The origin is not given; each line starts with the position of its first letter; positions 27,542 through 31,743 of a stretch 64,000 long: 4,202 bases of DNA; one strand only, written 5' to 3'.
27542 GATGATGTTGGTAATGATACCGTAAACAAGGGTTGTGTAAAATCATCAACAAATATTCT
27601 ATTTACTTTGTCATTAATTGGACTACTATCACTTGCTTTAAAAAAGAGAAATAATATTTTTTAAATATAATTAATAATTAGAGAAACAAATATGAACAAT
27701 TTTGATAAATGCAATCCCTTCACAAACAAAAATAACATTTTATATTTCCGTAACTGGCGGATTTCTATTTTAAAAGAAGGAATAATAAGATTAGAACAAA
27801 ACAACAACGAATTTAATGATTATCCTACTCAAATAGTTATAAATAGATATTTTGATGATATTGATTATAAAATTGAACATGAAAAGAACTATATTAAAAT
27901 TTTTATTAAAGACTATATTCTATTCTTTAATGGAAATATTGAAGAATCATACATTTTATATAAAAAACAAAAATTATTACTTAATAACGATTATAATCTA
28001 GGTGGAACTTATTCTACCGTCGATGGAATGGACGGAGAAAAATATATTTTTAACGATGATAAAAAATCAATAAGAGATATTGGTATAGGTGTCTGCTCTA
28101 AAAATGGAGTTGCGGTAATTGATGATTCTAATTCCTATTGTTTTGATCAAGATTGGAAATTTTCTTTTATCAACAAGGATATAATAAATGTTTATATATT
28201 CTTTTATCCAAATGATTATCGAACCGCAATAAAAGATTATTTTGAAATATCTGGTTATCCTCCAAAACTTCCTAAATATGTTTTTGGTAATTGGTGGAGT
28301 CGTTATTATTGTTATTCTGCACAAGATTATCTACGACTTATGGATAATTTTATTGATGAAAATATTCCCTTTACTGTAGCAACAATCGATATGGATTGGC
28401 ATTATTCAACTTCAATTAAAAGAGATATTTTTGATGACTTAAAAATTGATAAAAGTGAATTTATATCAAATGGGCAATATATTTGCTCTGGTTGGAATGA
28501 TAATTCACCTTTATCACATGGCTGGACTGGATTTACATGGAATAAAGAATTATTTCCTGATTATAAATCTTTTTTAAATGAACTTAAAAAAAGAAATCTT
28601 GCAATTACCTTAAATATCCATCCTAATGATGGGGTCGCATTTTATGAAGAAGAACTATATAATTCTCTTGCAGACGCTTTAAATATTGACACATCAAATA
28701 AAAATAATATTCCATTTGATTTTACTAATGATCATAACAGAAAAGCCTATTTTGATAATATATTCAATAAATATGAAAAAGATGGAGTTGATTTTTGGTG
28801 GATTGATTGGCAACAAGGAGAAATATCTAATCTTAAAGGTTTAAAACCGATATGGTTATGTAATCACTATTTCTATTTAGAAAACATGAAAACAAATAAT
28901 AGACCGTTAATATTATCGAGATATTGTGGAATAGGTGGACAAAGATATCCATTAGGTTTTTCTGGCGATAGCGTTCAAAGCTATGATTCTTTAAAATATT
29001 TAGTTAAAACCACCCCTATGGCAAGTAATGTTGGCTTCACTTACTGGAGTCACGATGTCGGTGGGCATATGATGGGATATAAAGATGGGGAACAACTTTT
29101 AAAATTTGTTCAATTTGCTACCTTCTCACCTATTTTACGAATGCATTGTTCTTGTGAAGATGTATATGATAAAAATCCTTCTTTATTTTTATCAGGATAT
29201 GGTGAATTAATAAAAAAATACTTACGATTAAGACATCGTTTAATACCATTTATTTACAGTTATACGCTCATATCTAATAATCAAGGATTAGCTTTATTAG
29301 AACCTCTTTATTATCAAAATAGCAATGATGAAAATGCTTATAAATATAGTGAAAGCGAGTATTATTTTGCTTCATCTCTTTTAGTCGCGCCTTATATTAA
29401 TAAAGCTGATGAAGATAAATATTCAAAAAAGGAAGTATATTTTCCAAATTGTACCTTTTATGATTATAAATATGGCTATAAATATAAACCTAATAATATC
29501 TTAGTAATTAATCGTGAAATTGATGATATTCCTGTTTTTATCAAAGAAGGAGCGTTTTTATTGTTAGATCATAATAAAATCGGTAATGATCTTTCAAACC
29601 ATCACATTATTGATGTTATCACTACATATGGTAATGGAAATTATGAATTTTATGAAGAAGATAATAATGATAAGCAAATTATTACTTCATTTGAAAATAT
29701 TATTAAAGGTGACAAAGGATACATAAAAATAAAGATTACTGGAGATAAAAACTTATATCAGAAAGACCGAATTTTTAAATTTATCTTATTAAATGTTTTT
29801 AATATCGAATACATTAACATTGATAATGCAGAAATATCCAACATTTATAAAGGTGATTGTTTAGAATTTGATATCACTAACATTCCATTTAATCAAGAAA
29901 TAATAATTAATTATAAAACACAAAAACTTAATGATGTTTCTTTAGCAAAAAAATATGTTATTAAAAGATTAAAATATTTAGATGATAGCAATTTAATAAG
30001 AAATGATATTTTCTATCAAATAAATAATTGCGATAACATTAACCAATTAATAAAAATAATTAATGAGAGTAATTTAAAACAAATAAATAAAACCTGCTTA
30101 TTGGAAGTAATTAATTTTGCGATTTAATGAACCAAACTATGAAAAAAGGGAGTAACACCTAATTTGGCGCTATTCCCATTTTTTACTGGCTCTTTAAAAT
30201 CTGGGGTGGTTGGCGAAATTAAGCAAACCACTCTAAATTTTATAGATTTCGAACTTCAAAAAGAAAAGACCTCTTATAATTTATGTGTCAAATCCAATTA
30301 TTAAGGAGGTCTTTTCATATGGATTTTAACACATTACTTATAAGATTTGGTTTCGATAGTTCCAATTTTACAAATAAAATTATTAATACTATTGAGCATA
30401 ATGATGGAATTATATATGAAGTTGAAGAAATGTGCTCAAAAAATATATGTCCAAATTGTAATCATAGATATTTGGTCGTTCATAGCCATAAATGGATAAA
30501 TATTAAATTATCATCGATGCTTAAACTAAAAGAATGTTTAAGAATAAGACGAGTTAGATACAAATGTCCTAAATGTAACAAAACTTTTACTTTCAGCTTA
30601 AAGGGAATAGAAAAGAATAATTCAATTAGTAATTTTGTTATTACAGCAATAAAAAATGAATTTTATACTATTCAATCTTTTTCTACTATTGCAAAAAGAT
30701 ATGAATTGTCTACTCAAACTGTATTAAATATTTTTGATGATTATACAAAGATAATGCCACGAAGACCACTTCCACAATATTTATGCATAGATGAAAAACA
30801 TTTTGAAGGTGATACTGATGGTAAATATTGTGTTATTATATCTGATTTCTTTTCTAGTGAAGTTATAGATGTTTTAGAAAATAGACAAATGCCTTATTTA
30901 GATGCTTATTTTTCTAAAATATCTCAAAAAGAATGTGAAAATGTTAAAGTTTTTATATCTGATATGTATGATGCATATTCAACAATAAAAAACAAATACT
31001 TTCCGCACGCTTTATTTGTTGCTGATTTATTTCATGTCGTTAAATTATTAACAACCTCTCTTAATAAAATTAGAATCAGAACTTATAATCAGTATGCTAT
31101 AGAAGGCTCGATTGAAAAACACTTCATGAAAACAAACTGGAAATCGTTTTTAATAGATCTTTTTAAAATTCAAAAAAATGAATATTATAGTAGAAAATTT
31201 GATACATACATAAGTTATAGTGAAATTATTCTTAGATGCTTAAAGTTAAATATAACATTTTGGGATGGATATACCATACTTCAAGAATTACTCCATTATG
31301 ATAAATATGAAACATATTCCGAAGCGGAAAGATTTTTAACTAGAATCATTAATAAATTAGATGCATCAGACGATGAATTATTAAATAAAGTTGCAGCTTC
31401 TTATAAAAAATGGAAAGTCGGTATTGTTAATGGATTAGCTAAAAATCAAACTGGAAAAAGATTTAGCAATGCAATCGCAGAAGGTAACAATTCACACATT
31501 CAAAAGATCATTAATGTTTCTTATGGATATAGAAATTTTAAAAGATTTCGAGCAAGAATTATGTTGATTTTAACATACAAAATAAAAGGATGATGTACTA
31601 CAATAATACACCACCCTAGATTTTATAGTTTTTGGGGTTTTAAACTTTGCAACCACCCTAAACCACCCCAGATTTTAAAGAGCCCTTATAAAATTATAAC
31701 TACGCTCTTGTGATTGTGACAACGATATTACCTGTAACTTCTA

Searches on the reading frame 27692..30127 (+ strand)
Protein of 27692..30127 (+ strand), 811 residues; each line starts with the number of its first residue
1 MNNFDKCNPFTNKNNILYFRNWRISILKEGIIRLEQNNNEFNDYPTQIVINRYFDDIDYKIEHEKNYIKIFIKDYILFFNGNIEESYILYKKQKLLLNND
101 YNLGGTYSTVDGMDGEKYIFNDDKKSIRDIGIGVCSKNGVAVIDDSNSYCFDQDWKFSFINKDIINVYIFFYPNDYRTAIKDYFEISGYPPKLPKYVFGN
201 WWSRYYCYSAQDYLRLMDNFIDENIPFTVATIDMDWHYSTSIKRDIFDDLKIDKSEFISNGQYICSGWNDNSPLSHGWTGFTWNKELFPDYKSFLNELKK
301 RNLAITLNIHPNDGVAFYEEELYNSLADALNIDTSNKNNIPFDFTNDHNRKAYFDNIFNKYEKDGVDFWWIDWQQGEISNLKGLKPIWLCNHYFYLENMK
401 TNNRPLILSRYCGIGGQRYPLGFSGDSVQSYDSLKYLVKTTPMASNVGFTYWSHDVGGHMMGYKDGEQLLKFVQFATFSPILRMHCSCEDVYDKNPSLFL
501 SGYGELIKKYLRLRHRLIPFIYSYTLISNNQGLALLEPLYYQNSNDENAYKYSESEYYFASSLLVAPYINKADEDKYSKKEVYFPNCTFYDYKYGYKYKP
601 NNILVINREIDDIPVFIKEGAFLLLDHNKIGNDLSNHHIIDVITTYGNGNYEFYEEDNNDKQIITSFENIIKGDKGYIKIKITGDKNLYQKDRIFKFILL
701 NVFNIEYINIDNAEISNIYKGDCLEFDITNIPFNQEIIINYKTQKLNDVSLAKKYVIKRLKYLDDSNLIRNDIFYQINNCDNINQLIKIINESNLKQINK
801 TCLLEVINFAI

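Call 10: search_protein_families(library=pfam, proteins=[window:27692-30127:+], max_evalue=0.001)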
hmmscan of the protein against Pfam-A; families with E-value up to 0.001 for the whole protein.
window:27692-30127:+ (811 aa): 2 families
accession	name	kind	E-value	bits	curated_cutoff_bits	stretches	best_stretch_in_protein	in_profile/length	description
PF01055.32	Glyco_hydro_31_2nd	-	6.9e-50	170.7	23.5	1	190-523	1-327/328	Glycosyl hydrolases family 31 TIM-barrel domain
PF21365.3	Glyco_hydro_31_3rd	-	4.1e-14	53.2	24.4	1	533-621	2-85/87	Glycosyl hydrolase family 31 C-terminal domain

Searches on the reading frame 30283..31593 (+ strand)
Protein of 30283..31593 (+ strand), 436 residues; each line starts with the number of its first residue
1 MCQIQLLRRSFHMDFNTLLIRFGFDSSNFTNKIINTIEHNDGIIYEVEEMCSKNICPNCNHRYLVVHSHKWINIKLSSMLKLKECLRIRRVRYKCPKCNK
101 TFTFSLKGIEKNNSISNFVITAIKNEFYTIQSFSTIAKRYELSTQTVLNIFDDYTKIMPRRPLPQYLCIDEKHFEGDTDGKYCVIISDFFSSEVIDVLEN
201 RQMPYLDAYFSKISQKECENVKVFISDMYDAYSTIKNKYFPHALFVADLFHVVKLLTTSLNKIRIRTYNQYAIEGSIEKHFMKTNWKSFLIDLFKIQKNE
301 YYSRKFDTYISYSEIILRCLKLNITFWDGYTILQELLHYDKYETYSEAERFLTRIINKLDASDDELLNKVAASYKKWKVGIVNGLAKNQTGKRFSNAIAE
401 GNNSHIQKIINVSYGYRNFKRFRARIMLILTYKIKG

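Call 10: search_protein_families(library=pfam, proteins=[window:30283-31593:+], max_evalue=0.001)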
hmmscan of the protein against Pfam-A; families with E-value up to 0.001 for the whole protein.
window:30283-31593:+ (436 aa): 1 family
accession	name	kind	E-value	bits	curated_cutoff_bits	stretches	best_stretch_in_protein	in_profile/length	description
PF01610.23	DDE_Tnp_ISL3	-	8.4e-42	144.1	23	1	167-426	1-240/240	Transposase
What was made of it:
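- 30178..31694 (+): ISL3-family insertion sequence (transposase ORF 30283-31593). It is strain-specific and lies just downstream of the g1 stop codon (31700-31702). It is not part of the lipoprotein system. Pfam DDE_Tnp_ISL3, E 8e-42 (call 10).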
